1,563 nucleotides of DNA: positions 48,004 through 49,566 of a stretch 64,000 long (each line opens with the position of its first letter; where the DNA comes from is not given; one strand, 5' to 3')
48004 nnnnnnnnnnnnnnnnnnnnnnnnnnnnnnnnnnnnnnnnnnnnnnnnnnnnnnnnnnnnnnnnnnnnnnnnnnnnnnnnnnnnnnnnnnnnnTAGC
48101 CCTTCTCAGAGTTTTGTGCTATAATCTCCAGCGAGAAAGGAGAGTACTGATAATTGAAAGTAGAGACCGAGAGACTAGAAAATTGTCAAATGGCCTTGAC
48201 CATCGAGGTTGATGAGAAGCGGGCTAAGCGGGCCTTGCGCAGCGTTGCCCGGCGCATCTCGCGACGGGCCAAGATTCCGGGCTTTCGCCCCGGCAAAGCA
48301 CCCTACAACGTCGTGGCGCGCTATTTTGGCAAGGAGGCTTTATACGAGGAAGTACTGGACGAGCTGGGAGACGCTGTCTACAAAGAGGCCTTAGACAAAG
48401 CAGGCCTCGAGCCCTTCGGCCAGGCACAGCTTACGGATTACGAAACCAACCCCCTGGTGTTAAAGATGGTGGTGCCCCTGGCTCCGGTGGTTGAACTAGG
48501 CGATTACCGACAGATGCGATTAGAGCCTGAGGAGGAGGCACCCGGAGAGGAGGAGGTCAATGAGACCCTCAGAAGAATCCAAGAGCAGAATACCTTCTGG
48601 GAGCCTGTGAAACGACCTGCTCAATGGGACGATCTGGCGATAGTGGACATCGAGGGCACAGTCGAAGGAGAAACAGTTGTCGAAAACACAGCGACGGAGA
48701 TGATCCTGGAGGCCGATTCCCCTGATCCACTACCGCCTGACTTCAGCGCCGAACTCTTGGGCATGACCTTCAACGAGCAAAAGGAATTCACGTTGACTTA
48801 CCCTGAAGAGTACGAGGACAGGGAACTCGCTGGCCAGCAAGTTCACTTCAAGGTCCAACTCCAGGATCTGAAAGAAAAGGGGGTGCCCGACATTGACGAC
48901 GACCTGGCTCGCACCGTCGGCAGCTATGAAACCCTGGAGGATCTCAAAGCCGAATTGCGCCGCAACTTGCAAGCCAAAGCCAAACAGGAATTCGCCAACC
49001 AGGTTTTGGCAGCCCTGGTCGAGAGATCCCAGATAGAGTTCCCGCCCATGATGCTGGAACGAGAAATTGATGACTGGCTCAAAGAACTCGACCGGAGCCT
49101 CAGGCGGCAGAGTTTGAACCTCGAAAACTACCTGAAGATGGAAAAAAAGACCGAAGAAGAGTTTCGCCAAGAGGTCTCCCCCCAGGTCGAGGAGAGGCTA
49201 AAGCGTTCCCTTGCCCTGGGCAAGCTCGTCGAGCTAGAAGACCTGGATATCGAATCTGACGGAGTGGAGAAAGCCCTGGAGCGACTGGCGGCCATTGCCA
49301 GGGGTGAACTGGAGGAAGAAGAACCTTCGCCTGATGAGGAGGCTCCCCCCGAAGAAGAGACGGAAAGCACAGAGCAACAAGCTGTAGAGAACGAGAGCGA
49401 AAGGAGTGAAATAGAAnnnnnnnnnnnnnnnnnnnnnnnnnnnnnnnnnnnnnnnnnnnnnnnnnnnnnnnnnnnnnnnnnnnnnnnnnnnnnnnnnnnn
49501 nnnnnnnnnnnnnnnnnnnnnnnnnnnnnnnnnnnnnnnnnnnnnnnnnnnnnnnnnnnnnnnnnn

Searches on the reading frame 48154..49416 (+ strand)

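Call 65: search_protein_families(library=pfam, proteins=[window:48154-49416:+], max_evalue=0.001)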
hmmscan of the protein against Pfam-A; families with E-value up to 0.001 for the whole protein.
window:48154-49416:+ (421 aa): 3 families
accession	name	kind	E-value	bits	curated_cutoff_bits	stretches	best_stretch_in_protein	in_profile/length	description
PF05697.18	Trigger_N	-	6.1e-33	114.6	22.2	1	1-141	1-143/144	Bacterial trigger factor protein (TF)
PF05698.19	Trigger_C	-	3.1e-22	79.8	22.7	1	260-380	1-125/162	Bacterial trigger factor protein (TF) C-terminus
PF00254.34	FKBP_C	-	8.9e-06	26.4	21.1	1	154-236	3-93/94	FKBP-type peptidyl-prolyl cis-trans isomerase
